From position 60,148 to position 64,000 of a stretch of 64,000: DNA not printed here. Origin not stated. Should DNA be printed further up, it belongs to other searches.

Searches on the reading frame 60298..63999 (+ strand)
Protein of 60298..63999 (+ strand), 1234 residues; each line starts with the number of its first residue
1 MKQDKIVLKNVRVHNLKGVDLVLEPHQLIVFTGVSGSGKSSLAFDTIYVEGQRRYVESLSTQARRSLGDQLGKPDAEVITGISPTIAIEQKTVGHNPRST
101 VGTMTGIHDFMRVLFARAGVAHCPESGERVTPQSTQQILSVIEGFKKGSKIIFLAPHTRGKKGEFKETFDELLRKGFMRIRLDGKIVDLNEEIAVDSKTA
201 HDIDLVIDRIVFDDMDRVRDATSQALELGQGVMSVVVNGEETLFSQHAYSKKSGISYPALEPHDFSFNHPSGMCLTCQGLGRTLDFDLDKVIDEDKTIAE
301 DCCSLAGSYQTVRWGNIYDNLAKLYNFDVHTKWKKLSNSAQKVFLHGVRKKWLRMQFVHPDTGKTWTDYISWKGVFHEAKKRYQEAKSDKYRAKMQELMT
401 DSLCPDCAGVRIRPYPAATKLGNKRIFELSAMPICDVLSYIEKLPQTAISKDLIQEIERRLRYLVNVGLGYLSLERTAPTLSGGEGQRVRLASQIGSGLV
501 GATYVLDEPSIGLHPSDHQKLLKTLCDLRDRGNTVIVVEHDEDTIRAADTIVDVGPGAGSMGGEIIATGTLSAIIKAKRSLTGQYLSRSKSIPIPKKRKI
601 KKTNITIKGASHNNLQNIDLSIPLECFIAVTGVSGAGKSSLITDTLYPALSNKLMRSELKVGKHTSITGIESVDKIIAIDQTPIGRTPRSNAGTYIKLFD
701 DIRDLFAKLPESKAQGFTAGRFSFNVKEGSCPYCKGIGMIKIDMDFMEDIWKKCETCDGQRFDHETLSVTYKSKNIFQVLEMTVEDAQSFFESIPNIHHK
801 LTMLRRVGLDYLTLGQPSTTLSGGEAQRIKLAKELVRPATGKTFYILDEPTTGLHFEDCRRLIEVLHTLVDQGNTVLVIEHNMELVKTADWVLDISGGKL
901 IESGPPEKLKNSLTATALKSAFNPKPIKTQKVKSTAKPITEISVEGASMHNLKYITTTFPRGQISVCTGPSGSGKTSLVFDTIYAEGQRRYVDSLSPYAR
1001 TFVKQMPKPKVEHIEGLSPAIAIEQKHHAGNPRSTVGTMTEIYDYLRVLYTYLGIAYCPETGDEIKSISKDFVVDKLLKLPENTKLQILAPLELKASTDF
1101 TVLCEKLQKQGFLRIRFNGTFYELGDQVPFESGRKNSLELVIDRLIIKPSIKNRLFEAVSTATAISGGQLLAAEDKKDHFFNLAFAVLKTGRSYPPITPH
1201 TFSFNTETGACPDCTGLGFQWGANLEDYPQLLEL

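Call 85: search_protein_families(library=pfam, proteins=[window:60298-63999:+], max_evalue=0.0001)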
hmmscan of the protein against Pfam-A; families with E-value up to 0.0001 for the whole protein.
window:60298-63999:+ (1234 aa): 12 families
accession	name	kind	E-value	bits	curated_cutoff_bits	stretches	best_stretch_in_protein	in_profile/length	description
PF17760.6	UvrA_inter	-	6.9e-57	190.5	23.3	2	133-237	1-107/109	UvrA interaction domain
PF00005.33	ABC_tran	-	4.8e-21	76.2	25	1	774-852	66-137/137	ABC transporter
PF17755.6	UvrA_DNA-bind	-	1.4e-17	64.4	23.2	1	287-396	1-109/110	UvrA DNA-binding domain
PF02463.25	SMC_N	-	2.1e-12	47.4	40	0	800-895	135-211/220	RecF/RecN/SMC N terminal domain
PF03193.22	RsgA_GTPase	-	2.5e-10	40.9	30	0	604-666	86-148/174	RsgA GTPase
PF20703.3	nSTAND1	-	9.4e-10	39.1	27.1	0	626-657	34-60/379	Novel STAND NTPase 1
PF13191.12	AAA_16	-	3.1e-09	38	32.6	0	962-1017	24-85/167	AAA ATPase domain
PF13555.12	AAA_29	-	6.3e-09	35.9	27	0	17-42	13-38/61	P-loop containing region of AAA domain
PF13481.12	AAA_25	-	8.3e-06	26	27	0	954-982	25-53/195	AAA domain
PF13304.12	AAA_21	-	1.3e-05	25.9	27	0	817-885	234-302/304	AAA domain, putative AbiEii toxin, Type IV TA system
PF13476.12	AAA_23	-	2.3e-05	25.6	27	0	5-42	1-35/201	AAA domain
PF13401.12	AAA_22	-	2.3e-05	25.2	27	0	963-979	6-22/130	AAA domain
